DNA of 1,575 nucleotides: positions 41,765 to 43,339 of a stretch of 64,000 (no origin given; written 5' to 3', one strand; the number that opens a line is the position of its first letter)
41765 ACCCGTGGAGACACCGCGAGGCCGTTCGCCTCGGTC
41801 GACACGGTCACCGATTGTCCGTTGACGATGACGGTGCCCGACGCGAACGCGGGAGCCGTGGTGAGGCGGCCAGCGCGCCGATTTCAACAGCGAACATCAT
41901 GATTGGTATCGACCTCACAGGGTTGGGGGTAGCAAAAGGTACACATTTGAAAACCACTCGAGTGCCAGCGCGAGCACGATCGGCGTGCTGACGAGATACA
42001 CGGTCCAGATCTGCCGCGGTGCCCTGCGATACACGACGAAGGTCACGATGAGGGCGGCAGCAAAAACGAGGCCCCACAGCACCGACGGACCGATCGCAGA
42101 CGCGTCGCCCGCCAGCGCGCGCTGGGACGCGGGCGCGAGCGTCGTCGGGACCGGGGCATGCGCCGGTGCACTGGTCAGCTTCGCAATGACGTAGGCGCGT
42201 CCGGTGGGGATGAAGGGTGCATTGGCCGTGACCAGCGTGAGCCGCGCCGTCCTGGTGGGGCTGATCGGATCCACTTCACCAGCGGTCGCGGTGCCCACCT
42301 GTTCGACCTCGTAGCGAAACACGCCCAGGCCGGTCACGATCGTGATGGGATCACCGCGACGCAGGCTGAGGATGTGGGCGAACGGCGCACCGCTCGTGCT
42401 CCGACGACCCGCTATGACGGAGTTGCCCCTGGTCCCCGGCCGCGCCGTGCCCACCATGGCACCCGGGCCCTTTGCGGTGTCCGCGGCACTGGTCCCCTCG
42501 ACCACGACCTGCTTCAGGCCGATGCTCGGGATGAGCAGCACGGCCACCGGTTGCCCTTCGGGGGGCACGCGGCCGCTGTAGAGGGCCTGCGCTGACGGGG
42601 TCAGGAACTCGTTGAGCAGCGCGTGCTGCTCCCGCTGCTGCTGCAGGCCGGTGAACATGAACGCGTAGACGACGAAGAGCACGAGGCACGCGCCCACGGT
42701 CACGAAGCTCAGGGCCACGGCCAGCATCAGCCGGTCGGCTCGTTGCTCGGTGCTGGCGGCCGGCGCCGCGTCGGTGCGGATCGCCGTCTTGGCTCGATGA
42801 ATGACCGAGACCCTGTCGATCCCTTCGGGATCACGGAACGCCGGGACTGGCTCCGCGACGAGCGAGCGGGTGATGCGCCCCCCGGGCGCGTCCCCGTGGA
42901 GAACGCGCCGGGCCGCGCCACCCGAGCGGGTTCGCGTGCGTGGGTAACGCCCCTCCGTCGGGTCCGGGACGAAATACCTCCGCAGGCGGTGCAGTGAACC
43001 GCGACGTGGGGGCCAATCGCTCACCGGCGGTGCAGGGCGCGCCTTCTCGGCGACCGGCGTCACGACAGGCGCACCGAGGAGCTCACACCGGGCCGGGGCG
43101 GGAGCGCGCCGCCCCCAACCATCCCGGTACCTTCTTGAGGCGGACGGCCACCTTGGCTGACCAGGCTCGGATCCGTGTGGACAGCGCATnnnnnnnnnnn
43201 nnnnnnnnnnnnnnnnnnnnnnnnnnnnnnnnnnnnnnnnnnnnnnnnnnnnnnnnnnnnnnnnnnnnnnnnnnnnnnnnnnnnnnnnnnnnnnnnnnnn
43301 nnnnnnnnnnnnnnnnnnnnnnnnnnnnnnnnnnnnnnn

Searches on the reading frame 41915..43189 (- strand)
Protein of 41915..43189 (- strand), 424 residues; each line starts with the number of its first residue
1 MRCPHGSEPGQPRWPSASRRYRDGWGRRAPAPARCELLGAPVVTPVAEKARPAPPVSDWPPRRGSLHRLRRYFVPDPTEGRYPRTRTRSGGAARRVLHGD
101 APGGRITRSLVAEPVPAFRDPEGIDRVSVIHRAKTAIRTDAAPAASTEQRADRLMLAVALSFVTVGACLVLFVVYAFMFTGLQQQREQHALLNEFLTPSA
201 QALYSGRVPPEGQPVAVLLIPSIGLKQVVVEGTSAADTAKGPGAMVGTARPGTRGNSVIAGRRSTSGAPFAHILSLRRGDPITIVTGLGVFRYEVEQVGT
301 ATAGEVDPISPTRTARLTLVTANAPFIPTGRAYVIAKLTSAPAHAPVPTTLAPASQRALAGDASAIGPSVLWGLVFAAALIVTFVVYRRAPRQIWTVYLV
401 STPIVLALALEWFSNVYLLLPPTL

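Call 7: search_protein_families(library=pfam, proteins=[window:41915-43189:-], max_evalue=0.01)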
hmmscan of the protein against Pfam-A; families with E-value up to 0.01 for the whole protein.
window:41915-43189:- (424 aa): 1 family
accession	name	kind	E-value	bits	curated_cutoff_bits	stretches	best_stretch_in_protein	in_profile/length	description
PF04203.18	Sortase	-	3.2e-19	69.3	26.6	1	219-338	2-124/125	Sortase domain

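Call 8: search_protein_families(library=ncbifam, proteins=[window:41915-43189:-], max_evalue=0.01)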
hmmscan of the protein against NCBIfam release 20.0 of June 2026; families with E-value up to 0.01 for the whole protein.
window:41915-43189:- (424 aa): 7 families
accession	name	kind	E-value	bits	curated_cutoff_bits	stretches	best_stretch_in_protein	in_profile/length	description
NF033747.1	class_E_sortase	subfamily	1.2e-26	93.8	160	1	162-340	8-207/211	class E sortase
NF058671.1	sortase_SrtD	exception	1.8e-15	57.1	140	1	160-327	3-172/187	class D sortase, LPxTATN-specific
NF033746.1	class_D_sortase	subfamily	2.4e-13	50.1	165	1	211-332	6-123/135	class D sortase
TIGR03784.1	marine_sortase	equivalog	2.6e-11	43.5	158.25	1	214-322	50-156/174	class GN sortase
TIGR01076.1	sortase_fam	subfamily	1.2e-10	41.3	39.35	1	217-334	2-123/136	sortase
NF033745.1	class_C_sortase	subfamily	4.2e-08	33.2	160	1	202-331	80-213/220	class C sortase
NF033748.1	class_F_sortase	subfamily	0.0087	15.7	166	0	243-326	48-137/155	class F sortase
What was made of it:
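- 41915..43063 (-): Cys-less sortase-fold membrane protein. It is 382 aa from the GTG at 43063; the longest ORF starts at 43189, and NCBI calls only 270 aa. The class E sortase model gives 94 bits against a cut-off of 160 (calls 7, 8).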

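Call 16: search_solved_structures(query=window:41915-43189:-, max_evalue=0.001, show_alignments=3)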
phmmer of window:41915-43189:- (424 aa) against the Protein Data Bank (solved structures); distinct sequences matched with E-value up to 0.001: 16.
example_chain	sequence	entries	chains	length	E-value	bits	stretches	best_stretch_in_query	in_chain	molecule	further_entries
5go6_A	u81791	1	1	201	1e-12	51.7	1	198-345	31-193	Putative secreted protein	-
5go5_A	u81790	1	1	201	2.3e-12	50.5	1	198-311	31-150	sortase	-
4d70_A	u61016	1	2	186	8.8e-10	42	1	211-322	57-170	SORTASE FAMILY PROTEIN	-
5uus_A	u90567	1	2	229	5.1e-09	39.4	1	209-300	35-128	Possible sortase-like protein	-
5hu4_A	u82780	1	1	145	1.1e-08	38.4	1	216-338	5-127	Cysteine protease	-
5cuw_A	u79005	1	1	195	1.2e-05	28.4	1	211-303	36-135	SrtE1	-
2xwg_A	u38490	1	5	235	4.8e-05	26.4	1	215-324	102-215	SORTASE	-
24rr_A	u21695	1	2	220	9.5e-05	25.4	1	211-310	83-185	Ebp pilus assembly class C sortase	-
6bwe_A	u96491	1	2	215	0.00013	24.9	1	213-332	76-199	Putative fimbrial associated sortase-like protein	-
5k9a_A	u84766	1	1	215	0.00013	24.9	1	213-332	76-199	Putative fimbrial associated sortase-like protein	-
7f87_A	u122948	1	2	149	0.00018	24.5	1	213-326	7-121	Class A sortase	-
2kw8_A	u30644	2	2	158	0.00018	24.4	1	213-336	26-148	LPXTG-site transpeptidase family protein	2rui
7cfj_A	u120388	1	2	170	0.00021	24.2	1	213-326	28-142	Class A sortase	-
2ln7_A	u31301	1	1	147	0.00024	24.1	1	210-339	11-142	LPXTG-site transpeptidase family protein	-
3o0p_A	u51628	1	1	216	0.00031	23.7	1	211-329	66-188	Sortase family protein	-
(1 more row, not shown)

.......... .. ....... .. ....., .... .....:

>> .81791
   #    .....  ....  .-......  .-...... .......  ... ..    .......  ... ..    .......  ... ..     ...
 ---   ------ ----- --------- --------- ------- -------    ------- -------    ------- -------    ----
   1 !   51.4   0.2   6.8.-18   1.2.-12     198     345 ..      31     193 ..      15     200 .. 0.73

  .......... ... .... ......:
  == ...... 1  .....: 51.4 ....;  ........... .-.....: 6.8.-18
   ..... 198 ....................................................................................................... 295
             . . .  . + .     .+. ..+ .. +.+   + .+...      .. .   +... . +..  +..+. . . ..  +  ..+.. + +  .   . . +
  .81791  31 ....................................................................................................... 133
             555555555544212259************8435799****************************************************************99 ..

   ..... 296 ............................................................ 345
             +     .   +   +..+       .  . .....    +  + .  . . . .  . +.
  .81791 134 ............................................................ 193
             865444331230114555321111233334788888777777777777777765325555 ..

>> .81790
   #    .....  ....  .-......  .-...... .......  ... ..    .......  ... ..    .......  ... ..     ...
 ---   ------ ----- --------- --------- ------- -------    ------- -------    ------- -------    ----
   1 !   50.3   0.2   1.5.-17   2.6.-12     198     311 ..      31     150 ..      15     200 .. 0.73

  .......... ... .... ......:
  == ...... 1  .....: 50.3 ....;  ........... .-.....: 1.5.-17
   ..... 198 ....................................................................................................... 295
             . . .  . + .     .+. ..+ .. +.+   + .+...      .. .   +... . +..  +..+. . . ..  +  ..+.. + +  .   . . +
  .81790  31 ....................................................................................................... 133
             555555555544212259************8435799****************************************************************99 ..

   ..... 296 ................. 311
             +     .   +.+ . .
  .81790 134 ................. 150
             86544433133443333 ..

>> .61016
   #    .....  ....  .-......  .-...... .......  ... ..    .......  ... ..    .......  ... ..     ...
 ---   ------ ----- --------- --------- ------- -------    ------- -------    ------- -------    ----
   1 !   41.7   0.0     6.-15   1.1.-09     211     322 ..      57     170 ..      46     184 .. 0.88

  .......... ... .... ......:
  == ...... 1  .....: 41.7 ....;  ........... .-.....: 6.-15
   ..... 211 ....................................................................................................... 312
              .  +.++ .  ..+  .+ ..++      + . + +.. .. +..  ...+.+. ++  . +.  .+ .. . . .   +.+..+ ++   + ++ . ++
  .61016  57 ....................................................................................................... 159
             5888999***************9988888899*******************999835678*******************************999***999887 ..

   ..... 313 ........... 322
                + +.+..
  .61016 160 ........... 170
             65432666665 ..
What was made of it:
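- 41915..43063 (-): His is replaced by Arg and Cys by Ala relative to 5go6 (call 16).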

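Call 20: find_homologous_proteins(query=window:41915-43066:-, max_evalue=0.00001)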
Query window:41915-43066:- (383 aa): 169 proteins with E <= 0.00001 among 8000 candidates; the best 120 are listed.
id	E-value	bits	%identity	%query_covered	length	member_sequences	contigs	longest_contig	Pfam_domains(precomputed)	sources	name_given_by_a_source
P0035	2.7e-195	667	81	100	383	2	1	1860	PF04203.19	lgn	-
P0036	1.8e-165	569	73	92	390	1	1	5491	PF04203.19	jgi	-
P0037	3.0e-165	568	100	70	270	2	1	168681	PF04203.19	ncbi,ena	-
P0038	2.4e-160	552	69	100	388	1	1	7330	PF04203.19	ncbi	-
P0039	5.1e-132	459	63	95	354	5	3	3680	PF04203.19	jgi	jgi:sortase A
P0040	1.3e-130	454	62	95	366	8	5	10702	PF04203.19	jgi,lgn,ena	-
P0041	7.1e-129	449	61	93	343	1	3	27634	PF04203.19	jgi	jgi:sortase A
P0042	2.9e-128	447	66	83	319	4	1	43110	PF04203.19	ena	-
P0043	4.6e-116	407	55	95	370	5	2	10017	PF04203.19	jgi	jgi:sortase A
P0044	3.4e-104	368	55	91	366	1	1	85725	PF04203.19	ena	-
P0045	6.9e-99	350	61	71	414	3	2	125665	PF04203.19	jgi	-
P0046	8.6e-98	346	56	78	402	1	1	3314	PF04203.19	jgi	jgi:sortase A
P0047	3.3e-97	345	60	72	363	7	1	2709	PF04203.19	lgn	-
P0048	4.8e-93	331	58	73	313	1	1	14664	PF04203.19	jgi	jgi:LPXTG-site transpeptidase (sortase) family protein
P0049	2.7e-90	322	56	73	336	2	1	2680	PF04203.19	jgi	jgi:sortase A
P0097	7.0e-70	255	46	73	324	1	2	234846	PF04203.19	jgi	jgi:LPXTG-site transpeptidase (sortase) family protein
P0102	1.5e-66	244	49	63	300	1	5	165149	PF04203.19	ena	-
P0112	5.5e-53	199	46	69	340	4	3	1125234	PF04203.19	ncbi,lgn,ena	-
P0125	4.3e-49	186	46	68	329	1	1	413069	PF04203.19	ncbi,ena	-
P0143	3.1e-30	124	38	66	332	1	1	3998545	PF04203.19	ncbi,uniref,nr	ncbi:sortase [Nocardioides cynanchi]|uniref:sortase n=1 Tax=Nocardioides cynanchi TaxID=2558918 RepI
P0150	9.5e-28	116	38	75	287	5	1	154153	PF04203.19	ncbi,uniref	ncbi:sortase [Polymorphospora sp. NPDC050346]|uniref:sortase n=1 Tax=Polymorphospora sp. NPDC050346 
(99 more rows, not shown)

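Call 22: find_encoding_contigs(protein=P0143, flank=10000, max_places=1)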
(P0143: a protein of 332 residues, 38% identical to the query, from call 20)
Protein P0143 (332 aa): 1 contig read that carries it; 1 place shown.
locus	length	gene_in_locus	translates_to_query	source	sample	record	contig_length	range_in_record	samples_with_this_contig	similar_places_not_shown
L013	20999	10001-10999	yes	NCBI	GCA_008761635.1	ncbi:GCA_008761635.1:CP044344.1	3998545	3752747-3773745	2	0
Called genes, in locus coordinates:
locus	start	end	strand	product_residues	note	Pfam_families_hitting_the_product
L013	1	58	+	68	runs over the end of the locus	-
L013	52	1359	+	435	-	PF00079:Serpin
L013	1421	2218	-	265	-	PF03704:BTAD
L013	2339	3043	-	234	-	PF00072:Response_reg, PF00196:GerE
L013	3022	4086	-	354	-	PF02518:HATPase_c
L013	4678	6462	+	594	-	PF17957:Big_7 (weak)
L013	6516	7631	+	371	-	PF12849:PBP_like_2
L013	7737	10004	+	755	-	-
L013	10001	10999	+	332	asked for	PF04203:Sortase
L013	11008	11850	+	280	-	PF00005:ABC_tran, PF02463:SMC_N (faint), PF13304:AAA_21 (weak)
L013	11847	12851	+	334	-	PF00528:BPD_transp_1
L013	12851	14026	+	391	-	PF00528:BPD_transp_1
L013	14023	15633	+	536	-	PF12849:PBP_like_2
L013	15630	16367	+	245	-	PF13406:SLT_2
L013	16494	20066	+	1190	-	PF17757:UvrB_inter, PF02559:CarD_TRCF_RID, PF00270:DEAD, PF04851:ResIII (weak), PF00271:Helicase_C, PF22590:Cas3-like_C_2 (weak), PF03461:TRCF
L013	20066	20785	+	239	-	-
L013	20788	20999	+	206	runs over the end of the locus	PF03819:MazG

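Call 23: find_encoding_contigs(protein=P0112, flank=10000, max_places=1)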
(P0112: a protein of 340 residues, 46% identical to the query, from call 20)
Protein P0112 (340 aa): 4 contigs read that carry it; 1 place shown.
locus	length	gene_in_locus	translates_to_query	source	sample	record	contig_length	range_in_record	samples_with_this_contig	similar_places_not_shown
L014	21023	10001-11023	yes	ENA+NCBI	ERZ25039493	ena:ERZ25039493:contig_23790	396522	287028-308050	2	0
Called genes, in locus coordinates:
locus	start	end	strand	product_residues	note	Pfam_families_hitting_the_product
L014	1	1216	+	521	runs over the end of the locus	PF00389:2-Hacid_dh, PF02826:2-Hacid_dh_C, PF19304:PGDH_inter, PF01842:ACT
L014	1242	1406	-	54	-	-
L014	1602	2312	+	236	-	-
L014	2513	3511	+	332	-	PF00528:BPD_transp_1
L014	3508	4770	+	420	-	PF00528:BPD_transp_1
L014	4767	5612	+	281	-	PF02463:SMC_N (faint), PF00005:ABC_tran, PF13304:AAA_21 (weak)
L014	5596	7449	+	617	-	-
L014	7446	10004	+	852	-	-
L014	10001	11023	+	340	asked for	PF04203:Sortase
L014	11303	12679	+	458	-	PF12849:PBP_like_2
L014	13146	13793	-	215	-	-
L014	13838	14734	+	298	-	-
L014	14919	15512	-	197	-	PF00694:Aconitase_C, PF27434:LeuD_C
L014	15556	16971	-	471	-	PF00330:Aconitase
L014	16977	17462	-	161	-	PF03449:GreA_GreB_N, PF01272:GreA_GreB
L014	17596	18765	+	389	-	PF00144:Beta-lactamase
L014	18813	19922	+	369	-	PF03706:LPG_synthase_TM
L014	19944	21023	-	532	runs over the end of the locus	PF18313:TLP1_add_C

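Call 24: find_encoding_contigs(protein=P0102, flank=10000, max_places=1)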
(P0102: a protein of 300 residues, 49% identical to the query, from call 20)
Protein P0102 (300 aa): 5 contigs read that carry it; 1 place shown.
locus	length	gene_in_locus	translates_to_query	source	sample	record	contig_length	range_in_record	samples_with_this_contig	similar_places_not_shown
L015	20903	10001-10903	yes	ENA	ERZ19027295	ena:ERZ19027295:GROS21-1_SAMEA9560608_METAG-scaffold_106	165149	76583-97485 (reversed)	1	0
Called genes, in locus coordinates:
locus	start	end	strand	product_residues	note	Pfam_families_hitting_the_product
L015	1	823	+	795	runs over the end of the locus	-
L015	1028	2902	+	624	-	PF12849:PBP_like_2 (weak)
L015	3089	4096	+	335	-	PF00528:BPD_transp_1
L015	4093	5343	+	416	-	PF00528:BPD_transp_1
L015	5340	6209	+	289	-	PF00005:ABC_tran, PF02463:SMC_N (faint), PF13304:AAA_21 (faint)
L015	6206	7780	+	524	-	PF12849:PBP_like_2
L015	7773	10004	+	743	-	-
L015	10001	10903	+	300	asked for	PF04203:Sortase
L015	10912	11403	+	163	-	-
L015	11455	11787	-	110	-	PF01583:APS_kinase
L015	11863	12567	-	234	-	-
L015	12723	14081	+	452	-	PF02878:PGM_PMM_I, PF02879:PGM_PMM_II, PF02880:PGM_PMM_III, PF00408:PGM_PMM_IV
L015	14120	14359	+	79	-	-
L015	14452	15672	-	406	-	PF00108:Thiolase_N, PF02803:Thiolase_C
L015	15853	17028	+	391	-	PF02771:Acyl-CoA_dh_N, PF02770:Acyl-CoA_dh_M, PF00441:Acyl-CoA_dh_1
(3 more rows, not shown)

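Call 50: predict_structure(alignment_id=A3)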
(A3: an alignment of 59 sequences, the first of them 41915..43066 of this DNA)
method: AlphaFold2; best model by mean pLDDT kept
length: 383 residues; sequences in the alignment: 59
mean_pLDDT: 83.4   pTM: 0.71
mean pLDDT of the five models: 83.4, 83.4, 82.2, 81.8, 81.7
residues with pLDDT >= 90: 241; 70-90: 46; 50-70: 71; < 50: 25
segments of 3 or more residues with pLDDT < 50: 48-68
pLDDT, mean of each block of 10 residues (from residue 1): 59 58 53 56 50 45 47 54 65 69 87 93 94 91 95 87 88 97 97 94 97 97 93 98 97 98 94 97 80 98 94 84 94 97 95 96 96 91 61
secondary structure, 60 per line:
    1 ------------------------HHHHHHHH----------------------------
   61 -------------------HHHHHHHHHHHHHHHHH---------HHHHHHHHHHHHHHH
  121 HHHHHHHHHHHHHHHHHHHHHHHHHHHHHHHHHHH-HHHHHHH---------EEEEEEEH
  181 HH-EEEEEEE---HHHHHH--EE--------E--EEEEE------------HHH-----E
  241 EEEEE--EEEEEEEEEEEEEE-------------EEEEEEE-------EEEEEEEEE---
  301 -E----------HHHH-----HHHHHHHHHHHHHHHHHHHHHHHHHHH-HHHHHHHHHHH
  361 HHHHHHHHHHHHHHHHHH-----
elements in order: H25-32 H80-96 H106-155 H157-163 E173-179 E184-190 H194-199 E215-219 E240-245 E248-261 E275-281 E289-297 H313-316 H322-348 H350-378
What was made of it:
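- Tried and rejected: The last three residues have pLDDT 61 (call 50).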

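Call 54: fold_search(model_id=the predicted structure, library=pdb)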
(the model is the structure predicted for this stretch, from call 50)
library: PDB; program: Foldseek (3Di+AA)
matches with E <= 10: 272; with E <= 0.001: 133
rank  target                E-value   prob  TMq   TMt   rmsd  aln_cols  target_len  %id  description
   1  4d70_A                4.5e-12  1.00  0.36  0.82   3.0       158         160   25  Structural, biophysical and biochemical analyses of a Clostridium perfringens Sortase D5 transpeptidase (released 2015-07-15)
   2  6ixz_A                2.6e-10  1.00  0.32  0.62   6.9       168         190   24  X-ray structure of sortase C from Clostridium perfringens SM101 (released 2019-08-14)
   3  5go6                  2.9e-10  1.00  0.32  0.78   1.8       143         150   33  Structure of sortase E T196V mutant from Streptomyces avermitilis (released 2017-07-26)
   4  5go5                  2.9e-10  1.00  0.30  0.73   2.8       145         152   33  Structure of sortase E from Streptomyces avermitilis (released 2017-03-15)
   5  5k9a                  6.2e-10  1.00  0.33  0.57  10.8       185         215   19  Sortase A from Corynebacterium diphtheriae (released 2016-06-15)
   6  7d6t_B                7.3e-10  1.00  0.32  0.64   6.9       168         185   24  X-ray structure of Clostridium perfringens sortase C with the C-terminal cell wall sorting motif. (released 2021-06-02)
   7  6ixz_B                7.8e-10  1.00  0.31  0.65   7.8       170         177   24  X-ray structure of sortase C from Clostridium perfringens SM101 (released 2019-08-14)
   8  7cg9                  8.7e-10  1.00  0.31  0.61   7.7       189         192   20  Crystal structure of pilin-specific sortase SrtC1 from Lactobacillus rhamnosus GG (released 2022-03-02)
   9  6bwe_B                1.1e-09  1.00  0.33  0.64   9.8       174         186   21  Sortase A from Corynebacterium diphtheriae, lid mutant (released 2017-12-27)
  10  5cuw                  1.2e-09  1.00  0.30  0.68   3.0       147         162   28  Crystal structure of Sortase E1 from Streptomyces coelicolor with tripeptide in the active site (released 2016-08-17)
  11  5hu4                  1.7e-09  1.00  0.30  0.74   2.5       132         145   28  Cystal structure of listeria monocytogenes sortase A (released 2017-02-01)
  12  5uus_A                1.7e-09  1.00  0.31  0.55   8.8       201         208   25  SrtF sortase from Corynebacterium diphtheriae (released 2017-03-22)
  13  3rbj_B                2.5e-09  1.00  0.31  0.61  10.6       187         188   19  Crystal Structure of the lid-mutant of Streptococcus agalactiae Sortase C1 (released 2011-09-07)
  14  2xwg_C                2.6e-09  1.00  0.32  0.67   8.4       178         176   22  Crystal structure of sortase C-1 from Actinomyces oris (formerly Actinomyces naeslundii) (released 2011-02-23)
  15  2xwg_D                2.8e-09  1.00  0.32  0.64   5.0       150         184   26  Crystal structure of sortase C-1 from Actinomyces oris (formerly Actinomyces naeslundii) (released 2011-02-23)
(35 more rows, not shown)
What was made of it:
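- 41915..43063 (-): The model has mean pLDDT 83 and a sortase barrel flanked by 1 + 2 TM helices (calls 50, 54).
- On Sortase (cysteine transpeptidase, class E): Foldseek matches 4d70 (TM-score 0.82) and 5go6 (rmsd 1.8 A) (call 54).
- The fold is confirmed (call 54).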

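Call 60: search_protein_families(library=pfam, proteins=[L013:7737-10004:+, L013:6516-7631:+, L013:4678-6462:+, L014:5596-7449:+, L014:7446-10004:+], max_evalue=0.1)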
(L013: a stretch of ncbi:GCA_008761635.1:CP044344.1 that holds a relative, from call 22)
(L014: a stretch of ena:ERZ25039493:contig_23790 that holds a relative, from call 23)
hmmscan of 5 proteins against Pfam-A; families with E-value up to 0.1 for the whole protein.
L013:7737-10004:+ (755 aa): 1 family
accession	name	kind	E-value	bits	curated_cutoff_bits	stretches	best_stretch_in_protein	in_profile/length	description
PF12849.12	PBP_like_2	-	0.062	13.5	27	0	246-336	11-102/267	PBP superfamily domain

L013:6516-7631:+ (371 aa): 1 family
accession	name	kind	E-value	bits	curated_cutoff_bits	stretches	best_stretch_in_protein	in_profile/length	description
PF12849.12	PBP_like_2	-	5.4e-08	33.4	27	1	161-297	95-213/267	PBP superfamily domain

L013:4678-6462:+ (594 aa): 1 family
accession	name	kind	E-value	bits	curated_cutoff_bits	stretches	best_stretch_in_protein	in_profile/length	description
PF17957.7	Big_7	-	7.3e-06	27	24.1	1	368-438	1-69/70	Bacterial Ig domain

L014:5596-7449:+ (617 aa): 0 families

L014:7446-10004:+ (852 aa): 0 families
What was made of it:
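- Tried and rejected: Nothing was found (calls 8, 60).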
